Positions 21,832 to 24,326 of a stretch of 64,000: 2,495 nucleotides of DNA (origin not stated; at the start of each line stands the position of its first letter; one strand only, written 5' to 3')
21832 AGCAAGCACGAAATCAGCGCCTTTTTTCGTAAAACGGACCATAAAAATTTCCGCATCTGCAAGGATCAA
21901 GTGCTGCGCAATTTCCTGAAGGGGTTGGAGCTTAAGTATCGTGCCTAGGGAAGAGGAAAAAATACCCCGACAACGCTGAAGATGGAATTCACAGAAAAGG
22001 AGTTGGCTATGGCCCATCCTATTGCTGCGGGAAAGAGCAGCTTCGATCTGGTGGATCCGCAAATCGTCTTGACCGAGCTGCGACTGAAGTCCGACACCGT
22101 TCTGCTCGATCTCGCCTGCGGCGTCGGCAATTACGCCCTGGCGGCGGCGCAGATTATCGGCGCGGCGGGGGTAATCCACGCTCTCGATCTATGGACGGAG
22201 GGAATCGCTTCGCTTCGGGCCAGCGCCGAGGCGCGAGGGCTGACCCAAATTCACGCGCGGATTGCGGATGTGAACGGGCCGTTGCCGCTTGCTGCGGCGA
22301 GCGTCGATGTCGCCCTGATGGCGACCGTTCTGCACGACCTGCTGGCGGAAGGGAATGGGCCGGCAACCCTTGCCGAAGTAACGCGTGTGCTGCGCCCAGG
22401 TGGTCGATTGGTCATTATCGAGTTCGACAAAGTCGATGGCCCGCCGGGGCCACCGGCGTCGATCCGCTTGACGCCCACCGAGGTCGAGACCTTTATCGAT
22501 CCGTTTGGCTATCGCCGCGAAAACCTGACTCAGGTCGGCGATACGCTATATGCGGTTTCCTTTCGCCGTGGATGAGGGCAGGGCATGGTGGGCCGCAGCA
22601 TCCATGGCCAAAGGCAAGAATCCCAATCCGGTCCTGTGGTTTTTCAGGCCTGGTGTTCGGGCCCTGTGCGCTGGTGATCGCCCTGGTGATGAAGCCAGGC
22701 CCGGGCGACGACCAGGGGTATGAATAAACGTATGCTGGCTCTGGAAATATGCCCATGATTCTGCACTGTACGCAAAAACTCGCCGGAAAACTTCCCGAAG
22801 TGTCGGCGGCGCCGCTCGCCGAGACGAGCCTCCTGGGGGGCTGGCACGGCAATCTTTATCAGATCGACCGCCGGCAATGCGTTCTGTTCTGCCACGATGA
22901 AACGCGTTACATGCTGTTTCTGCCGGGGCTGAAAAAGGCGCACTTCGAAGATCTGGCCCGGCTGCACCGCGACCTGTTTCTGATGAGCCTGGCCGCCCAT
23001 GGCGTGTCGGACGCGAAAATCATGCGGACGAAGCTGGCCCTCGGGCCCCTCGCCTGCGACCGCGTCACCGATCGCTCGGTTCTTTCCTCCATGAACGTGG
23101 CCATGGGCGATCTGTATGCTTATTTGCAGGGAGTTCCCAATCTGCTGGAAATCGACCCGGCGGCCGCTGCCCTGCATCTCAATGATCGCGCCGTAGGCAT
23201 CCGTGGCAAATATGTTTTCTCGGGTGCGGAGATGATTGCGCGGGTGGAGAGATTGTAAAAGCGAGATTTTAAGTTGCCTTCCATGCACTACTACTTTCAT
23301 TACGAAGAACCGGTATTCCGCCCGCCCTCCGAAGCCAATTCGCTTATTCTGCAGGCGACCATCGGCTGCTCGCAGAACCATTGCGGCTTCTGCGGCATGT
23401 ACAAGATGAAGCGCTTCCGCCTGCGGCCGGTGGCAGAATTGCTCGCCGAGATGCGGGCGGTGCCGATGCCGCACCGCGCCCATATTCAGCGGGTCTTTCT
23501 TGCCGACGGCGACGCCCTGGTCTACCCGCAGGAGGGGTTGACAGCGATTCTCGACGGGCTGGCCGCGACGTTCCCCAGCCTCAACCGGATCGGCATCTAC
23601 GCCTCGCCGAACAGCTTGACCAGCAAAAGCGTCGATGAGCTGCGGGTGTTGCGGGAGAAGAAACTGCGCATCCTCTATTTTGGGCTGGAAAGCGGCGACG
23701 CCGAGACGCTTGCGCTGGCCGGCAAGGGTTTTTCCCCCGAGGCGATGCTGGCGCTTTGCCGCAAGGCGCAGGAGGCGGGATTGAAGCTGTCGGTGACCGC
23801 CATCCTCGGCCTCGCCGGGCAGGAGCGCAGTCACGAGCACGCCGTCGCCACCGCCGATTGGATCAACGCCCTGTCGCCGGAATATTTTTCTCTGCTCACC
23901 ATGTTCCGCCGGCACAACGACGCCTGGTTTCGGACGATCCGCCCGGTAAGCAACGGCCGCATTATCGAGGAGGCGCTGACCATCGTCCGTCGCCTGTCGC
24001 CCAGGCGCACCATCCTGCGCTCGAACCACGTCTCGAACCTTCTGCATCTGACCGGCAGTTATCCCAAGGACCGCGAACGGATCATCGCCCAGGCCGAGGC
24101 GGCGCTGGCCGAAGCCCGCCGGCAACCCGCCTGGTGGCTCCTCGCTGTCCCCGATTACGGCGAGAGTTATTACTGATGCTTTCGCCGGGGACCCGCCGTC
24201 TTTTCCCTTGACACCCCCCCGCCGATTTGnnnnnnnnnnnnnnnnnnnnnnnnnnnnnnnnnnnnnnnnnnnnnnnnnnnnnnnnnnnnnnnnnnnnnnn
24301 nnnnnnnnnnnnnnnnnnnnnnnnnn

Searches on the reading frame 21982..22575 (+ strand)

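Call 55: search_protein_families(library=pfam, proteins=[window:21982-22575:+], max_evalue=0.0001)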
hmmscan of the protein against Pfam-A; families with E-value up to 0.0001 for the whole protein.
window:21982-22575:+ (197 aa): 7 families
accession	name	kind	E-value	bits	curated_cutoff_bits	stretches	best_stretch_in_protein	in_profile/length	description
PF13847.12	Methyltransf_31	-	2.3e-15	57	27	1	36-149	2-113/145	Methyltransferase domain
PF08241.18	Methyltransf_11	-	1.6e-14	54.7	21.2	1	42-145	1-95/95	Methyltransferase domain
PF13649.12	Methyltransf_25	-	2.8e-14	54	27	1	42-141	2-97/97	Methyltransferase domain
PF01209.24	Ubie_methyltran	-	2.3e-10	40.7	20.1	1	37-152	47-158/233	ubiE/COQ5 methyltransferase family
PF08242.18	Methyltransf_12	-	1.4e-07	32.6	30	1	42-143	1-98/98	Methyltransferase domain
PF05175.20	MTS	-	7.6e-06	26.1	23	1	27-149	21-142/170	Methyltransferase small domain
PF00891.24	Methyltransf_2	-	2.4e-05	24.2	22.3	1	26-149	51-168/210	O-methyltransferase domain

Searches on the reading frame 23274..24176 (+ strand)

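Call 55: search_protein_families(library=pfam, proteins=[window:23274-24176:+], max_evalue=0.0001)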
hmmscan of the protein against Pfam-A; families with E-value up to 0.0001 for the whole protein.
window:23274-24176:+ (300 aa): 1 family
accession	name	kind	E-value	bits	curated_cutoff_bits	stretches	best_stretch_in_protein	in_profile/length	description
PF04055.27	Radical_SAM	-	1.9e-16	61.1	29.5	1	29-188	4-160/166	Radical SAM superfamily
